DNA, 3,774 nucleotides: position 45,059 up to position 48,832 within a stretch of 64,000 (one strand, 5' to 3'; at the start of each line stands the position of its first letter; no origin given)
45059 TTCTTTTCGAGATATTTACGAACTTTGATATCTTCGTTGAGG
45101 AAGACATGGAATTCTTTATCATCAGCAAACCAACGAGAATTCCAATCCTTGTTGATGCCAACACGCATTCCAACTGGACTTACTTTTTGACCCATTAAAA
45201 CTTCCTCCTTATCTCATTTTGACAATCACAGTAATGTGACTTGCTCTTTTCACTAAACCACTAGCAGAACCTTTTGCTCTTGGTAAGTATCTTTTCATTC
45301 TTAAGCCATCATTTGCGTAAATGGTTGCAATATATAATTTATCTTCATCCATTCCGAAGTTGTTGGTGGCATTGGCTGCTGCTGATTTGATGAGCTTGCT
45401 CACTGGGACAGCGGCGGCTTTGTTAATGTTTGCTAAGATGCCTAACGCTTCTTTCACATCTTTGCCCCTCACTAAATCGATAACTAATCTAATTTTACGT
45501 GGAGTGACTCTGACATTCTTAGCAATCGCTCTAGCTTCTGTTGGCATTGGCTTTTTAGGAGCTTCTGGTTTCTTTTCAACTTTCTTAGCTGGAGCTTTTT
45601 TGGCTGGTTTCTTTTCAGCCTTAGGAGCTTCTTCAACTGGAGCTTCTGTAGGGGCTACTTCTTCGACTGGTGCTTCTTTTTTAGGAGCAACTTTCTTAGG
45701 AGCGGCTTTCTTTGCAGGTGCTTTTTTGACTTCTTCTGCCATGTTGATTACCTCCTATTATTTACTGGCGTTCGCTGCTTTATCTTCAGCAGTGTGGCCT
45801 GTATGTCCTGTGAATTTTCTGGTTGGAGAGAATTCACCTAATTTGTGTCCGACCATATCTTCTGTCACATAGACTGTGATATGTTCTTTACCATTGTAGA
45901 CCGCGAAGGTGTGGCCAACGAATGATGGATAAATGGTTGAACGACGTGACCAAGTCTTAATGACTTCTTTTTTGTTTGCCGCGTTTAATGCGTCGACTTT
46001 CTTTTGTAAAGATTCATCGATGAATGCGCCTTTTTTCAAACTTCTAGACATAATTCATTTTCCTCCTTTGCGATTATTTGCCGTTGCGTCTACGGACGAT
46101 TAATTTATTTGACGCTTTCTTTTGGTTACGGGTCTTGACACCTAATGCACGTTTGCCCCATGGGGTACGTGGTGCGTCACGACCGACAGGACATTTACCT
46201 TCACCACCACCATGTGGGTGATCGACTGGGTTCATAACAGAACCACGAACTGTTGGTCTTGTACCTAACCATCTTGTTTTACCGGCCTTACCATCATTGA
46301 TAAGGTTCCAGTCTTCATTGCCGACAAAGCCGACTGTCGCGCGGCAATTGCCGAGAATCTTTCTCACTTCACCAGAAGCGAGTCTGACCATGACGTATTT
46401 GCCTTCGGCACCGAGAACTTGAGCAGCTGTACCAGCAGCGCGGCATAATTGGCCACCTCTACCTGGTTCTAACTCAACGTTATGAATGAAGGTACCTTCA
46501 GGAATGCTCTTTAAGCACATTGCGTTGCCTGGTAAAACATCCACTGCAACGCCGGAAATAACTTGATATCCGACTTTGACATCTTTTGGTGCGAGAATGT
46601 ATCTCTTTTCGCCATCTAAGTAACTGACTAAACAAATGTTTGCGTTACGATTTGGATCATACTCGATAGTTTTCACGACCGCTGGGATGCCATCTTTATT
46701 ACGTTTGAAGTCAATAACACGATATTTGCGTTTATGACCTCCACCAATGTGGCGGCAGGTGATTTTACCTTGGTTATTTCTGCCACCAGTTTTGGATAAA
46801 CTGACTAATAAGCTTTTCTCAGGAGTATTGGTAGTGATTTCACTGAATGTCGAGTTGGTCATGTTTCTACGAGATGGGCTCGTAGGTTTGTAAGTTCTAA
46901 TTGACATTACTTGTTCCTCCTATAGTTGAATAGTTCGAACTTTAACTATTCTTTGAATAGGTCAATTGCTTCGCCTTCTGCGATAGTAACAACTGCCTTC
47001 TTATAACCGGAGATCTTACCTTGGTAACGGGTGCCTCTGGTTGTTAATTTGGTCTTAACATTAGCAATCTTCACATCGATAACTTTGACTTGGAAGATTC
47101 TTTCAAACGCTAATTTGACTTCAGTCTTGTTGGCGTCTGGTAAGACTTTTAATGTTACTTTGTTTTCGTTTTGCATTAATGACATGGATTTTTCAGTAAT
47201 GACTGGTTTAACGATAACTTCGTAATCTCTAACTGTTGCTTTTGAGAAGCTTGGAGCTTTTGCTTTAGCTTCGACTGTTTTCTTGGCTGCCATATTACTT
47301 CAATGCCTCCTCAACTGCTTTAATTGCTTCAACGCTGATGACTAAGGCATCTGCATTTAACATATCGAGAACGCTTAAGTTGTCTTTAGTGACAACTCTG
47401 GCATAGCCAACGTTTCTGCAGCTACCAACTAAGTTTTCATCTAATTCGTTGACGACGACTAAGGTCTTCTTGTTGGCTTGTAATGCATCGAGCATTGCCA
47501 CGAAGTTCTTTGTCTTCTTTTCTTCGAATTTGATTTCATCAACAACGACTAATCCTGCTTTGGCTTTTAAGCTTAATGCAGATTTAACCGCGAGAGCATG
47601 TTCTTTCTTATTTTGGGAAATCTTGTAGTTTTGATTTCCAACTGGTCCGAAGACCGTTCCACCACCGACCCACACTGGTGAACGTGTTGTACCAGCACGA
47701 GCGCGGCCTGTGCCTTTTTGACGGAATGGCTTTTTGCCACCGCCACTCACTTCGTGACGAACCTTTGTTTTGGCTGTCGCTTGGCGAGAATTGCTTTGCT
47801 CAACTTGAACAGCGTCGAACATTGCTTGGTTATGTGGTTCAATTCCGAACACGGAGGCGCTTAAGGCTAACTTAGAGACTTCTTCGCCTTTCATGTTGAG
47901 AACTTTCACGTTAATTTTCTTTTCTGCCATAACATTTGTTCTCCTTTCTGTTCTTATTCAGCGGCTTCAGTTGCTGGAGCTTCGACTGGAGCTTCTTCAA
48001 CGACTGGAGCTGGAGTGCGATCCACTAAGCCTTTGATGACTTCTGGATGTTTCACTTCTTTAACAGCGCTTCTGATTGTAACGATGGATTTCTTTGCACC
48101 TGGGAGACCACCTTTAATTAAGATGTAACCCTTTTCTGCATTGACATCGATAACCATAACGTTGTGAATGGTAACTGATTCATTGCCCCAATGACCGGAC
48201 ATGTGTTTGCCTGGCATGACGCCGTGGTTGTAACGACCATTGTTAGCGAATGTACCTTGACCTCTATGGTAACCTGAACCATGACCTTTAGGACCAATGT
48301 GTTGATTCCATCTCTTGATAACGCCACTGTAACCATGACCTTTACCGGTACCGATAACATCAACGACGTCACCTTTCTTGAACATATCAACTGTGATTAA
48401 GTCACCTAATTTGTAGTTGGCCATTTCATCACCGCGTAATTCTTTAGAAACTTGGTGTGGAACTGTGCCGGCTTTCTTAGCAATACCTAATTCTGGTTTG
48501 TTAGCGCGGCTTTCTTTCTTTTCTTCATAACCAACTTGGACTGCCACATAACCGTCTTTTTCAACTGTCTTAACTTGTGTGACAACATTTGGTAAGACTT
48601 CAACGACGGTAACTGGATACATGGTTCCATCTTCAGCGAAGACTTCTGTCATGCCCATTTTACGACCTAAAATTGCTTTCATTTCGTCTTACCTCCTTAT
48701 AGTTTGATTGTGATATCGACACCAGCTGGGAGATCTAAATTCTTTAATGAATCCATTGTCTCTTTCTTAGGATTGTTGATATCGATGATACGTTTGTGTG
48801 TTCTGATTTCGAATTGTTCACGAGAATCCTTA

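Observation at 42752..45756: Near-identical 61-nt segment duplicated at the 5' ends of rplE (L5) and rplV (L22), giving both an Ala/Lys/Pro-rich N-terminal extension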

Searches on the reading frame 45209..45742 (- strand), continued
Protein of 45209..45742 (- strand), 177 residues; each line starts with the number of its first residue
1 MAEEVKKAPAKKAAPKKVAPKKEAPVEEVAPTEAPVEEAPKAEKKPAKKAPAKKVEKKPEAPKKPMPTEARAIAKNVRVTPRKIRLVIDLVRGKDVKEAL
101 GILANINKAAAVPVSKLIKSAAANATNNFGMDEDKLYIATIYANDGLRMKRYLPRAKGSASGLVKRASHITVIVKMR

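Call 41: search_solved_structures(query=window:45209-45742:-, max_evalue=1e-10, show_alignments=1)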
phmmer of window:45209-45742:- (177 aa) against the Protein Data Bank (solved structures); distinct sequences matched with E-value up to 1e-10: 56.
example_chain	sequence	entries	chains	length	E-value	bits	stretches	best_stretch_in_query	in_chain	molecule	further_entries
5a9z_AT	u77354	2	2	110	1.2e-30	109.9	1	69-174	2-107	50S ribosomal protein L22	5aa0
4v7p_BS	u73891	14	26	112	1.3e-30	109.8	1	69-174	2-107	50S ribosomal protein L22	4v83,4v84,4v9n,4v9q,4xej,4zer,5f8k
10px_1W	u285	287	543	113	1.3e-30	109.8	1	69-174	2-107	50S ribosomal protein L22 | PROTEIN (RIBOSOMAL PROTEIN L22) | 50S ribosomal protein L21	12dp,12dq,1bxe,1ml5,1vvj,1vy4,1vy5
4v9i_BW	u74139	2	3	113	1.3e-30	109.8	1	69-174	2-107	50S ribosomal protein L22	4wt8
5t7v_L5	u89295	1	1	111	7.3e-30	107.4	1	69-174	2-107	50S ribosomal protein L22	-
5li0_V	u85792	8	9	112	7.5e-30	107.4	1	69-174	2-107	50S ribosomal protein L22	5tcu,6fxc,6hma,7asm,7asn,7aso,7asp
6ddd_E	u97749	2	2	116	8.4e-30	107.2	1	69-174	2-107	50S ribosomal protein L22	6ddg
4wce_P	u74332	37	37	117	8.7e-30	107.2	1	69-174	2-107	50S ribosomal protein L22 | Large ribosomal subunit protein uL22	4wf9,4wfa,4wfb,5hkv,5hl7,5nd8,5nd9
6wqn_E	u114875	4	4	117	9.4e-30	107.1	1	69-175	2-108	50S ribosomal protein L22 | uL22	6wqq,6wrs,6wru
5myj_BV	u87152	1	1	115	2.5e-29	105.7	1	68-175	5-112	50S ribosomal protein L22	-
7nhk_V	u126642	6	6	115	3.5e-29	105.2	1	68-175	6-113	50S ribosomal protein L22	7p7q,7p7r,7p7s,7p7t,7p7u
6o8w_T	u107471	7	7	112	4.7e-29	104.8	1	68-175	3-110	50S ribosomal protein L22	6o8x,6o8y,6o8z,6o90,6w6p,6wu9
6dzi_T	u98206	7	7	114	8.4e-28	100.7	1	70-177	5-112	50S ribosomal protein L22 | Large ribosomal subunit protein uL22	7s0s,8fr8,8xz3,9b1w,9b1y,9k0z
6dzp_T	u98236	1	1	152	2.2e-27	99.4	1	70-177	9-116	50S ribosomal protein L22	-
5o60_T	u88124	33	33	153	2.2e-27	99.3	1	70-177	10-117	50S ribosomal protein L22 | Large ribosomal subunit protein uL22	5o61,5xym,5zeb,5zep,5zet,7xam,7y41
7nhn_V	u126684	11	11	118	3.7e-27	98.6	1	68-175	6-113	50S ribosomal protein L22 | Large ribosomal subunit protein uL22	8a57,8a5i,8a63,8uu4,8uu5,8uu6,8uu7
1j5a_L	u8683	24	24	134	3.9e-27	98.6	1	65-175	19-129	RIBOSOMAL PROTEIN L22 | 50S ribosomal protein L22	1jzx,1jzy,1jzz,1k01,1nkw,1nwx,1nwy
7a0r_P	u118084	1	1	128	4.8e-27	98.3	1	67-175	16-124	50S ribosomal protein L22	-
4v49_BQ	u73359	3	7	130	4.9e-27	98.2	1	67-175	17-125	50S ribosomal protein L22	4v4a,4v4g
6s0x_Q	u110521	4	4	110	4.9e-27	98.2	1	69-174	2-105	50S ribosomal protein L22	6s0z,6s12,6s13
7a18_P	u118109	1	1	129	6e-27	97.9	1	68-175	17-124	50S ribosomal protein L22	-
5dm6_P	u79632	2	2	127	6.1e-27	97.9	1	68-175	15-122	50S ribosomal protein L22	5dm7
3j3v_S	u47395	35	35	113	7.1e-27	97.7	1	69-175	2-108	50S ribosomal protein L22 | 50S ribosomal protein uL22 | Large ribosomal subunit protein uL22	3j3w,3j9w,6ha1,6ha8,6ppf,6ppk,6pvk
5njt_l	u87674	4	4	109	9.2e-27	97.3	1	69-175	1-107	50S ribosomal protein L22 | Large ribosomal subunit protein uL22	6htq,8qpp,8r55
5v7q_S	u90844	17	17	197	1.6e-26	96.5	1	69-177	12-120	50S ribosomal protein L22 | Large ribosomal subunit protein uL22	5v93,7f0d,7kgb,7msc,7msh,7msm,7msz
1i4j_A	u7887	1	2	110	2.8e-26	95.8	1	69-174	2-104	50S RIBOSOMAL PROTEIN L22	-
10qm_a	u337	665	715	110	9.1e-26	94.1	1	74-175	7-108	50S ribosomal protein L22 | Large ribosomal subunit protein uL22 | 50S ribosomal protein L20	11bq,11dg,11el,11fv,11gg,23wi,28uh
7ac7_S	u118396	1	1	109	1.1e-25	93.9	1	75-175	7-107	50S ribosomal protein L22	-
4v85_BW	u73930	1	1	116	1.1e-25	93.8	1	74-175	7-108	50S ribosomal protein L22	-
5wdt_S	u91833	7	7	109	1.4e-25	93.6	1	74-174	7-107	50S ribosomal protein L22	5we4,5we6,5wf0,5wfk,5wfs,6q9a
6q97_S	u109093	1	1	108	1.4e-25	93.5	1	75-175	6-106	50S ribosomal protein L22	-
9h91_S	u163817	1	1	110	1.6e-25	93.3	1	72-175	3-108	50S ribosomal protein L22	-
4v4v_BQ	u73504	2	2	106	1.7e-25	93.2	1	75-175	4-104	50S ribosomal protein L22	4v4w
4u67_P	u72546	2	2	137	4.6e-25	91.8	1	65-175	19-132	50S ribosomal protein L22 | 50S ribosomal protein L22,50S ribosomal protein L22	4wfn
6yhs_O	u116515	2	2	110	8.6e-24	87.7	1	71-174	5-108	50S ribosomal protein L22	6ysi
6v39_R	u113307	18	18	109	9.6e-24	87.5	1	72-174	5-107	50S ribosomal protein L22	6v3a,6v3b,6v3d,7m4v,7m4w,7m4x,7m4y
6spb_S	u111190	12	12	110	1.5e-23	87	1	72-174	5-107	50S ribosomal protein L22 | Large ribosomal subunit protein uL22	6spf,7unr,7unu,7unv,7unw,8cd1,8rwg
6spd_S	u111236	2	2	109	1.7e-23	86.7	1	74-174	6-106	50S ribosomal protein L22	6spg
8crx_r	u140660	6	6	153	2.1e-23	86.5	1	70-175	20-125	50S ribosomal protein L22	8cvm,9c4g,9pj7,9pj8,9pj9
7ood_r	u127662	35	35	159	3.8e-23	85.6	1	76-172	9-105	50S ribosomal protein L22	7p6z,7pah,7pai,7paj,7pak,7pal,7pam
8fmw_AU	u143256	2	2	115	1e-16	64.7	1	72-174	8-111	50S ribosomal protein L22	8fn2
7jil_S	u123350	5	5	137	1.5e-14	57.6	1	60-174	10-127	50S ribosomal protein L22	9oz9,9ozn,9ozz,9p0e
4v61_BU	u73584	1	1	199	4.6e-13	52.8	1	76-175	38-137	Ribosomal Protein L22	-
5h1s_U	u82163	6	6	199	6.1e-13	52.4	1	76-175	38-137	50S ribosomal protein L22, chloroplastic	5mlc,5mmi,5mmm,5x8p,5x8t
6eri_AS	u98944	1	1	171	6.4e-13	52.4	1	77-175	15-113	50S ribosomal protein L22, chloroplastic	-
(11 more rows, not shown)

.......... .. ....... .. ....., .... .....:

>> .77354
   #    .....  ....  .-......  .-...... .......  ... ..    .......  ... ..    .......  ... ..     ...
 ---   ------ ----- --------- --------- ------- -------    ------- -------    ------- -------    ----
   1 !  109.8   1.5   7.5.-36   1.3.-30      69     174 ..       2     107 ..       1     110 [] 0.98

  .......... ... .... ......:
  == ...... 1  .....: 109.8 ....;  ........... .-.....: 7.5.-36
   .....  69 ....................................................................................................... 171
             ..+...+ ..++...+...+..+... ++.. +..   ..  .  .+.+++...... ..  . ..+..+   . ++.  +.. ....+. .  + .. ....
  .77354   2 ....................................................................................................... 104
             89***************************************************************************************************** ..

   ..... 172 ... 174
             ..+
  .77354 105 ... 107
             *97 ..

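Call 51: predict_structure(alignment_id=A2)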
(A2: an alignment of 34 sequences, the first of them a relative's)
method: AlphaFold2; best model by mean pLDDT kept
length: 177 residues; sequences in the alignment: 34
mean_pLDDT: 68.1   pTM: 0.55
mean pLDDT of the five models: 68.1, 68.1, 68.0, 66.9, 65.0
residues with pLDDT >= 90: 59; 70-90: 33; 50-70: 30; < 50: 55
segments of 3 or more residues with pLDDT < 50: 1-51, 53-56
pLDDT, mean of each block of 10 residues (from residue 1): 39 37 32 31 39 48 73 88 91 93 90 94 91 91 76 56 70 92
secondary structure, 60 per line:
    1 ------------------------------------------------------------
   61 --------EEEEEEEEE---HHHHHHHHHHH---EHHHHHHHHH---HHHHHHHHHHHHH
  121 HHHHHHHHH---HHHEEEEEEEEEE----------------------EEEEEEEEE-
elements in order: E69-77 H81-91 H96-104 H108-129 E136-145 E168-176
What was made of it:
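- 45209..45742 (-): rplV, uL22, 177 aa: disordered N-terminal tail of about residues 1-68 (45539-45742) followed by the canonical L22 core. AlphaFold2 gives pLDDT below 50 and no secondary structure for residues 1-56 (call 51).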

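Call 53: search_protein_families(library=pfam, proteins=[L081:4714-5541:+], max_evalue=0.001)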
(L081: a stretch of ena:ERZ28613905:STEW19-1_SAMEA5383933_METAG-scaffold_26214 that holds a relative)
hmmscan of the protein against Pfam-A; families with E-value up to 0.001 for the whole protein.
L081:4714-5541:+ (276 aa): 3 families
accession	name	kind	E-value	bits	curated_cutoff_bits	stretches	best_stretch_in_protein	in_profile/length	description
PF00281.24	Ribosomal_L5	-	7.2e-26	90.7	34.9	1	179-234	2-57/57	Ribosomal protein L5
PF00673.26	Ribosomal_L5_C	-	3.1e-13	50.1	27.8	1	238-276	1-39/94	ribosomal L5P family C-terminus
PF09954.14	DUF2188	-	4.4e-08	33.6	22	1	8-66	1-59/62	Uncharacterized protein conserved in bacteria (DUF2188)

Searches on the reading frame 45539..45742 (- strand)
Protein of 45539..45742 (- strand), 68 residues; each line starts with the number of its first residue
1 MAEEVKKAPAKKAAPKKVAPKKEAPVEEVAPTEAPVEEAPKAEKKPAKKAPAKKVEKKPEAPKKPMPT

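Call 64: search_protein_representatives(protein=window:45539-45742:-)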
Query: 68 residues. Proteins with E-value up to 0.001 (for the whole library): 0; up to 1e-10: 0; up to 1e-30: 0. The best 0 are listed.

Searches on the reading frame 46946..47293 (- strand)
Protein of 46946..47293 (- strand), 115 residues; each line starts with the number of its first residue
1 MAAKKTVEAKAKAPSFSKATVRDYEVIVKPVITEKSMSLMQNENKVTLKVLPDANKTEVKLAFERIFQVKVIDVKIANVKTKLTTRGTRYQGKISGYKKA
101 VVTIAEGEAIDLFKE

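Call 10: search_protein_families(library=pfam, proteins=[window:46946-47293:-])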
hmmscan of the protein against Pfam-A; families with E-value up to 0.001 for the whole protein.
window:46946-47293:- (115 aa): 1 family
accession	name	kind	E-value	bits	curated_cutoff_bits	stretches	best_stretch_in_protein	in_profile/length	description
PF00276.25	Ribosomal_L23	-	1e-26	93.6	30.8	1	25-111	1-85/86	Ribosomal protein L23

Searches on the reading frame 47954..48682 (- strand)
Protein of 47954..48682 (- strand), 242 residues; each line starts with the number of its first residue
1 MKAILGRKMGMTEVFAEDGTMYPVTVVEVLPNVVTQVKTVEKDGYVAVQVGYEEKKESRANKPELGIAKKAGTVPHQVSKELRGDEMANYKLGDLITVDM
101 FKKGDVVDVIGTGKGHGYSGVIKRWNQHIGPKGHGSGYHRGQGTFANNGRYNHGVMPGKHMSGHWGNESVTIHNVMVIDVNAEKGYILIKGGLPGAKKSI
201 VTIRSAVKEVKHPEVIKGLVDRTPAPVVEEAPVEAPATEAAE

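Call 10: search_protein_families(library=pfam, proteins=[window:47954-48682:-])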
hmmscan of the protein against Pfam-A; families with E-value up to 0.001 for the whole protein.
window:47954-48682:- (242 aa): 1 family
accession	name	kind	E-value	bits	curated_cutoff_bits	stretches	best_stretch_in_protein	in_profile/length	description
PF00297.29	Ribosomal_L3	-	1.2e-11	44.6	22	1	99-182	210-290/369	Ribosomal protein L3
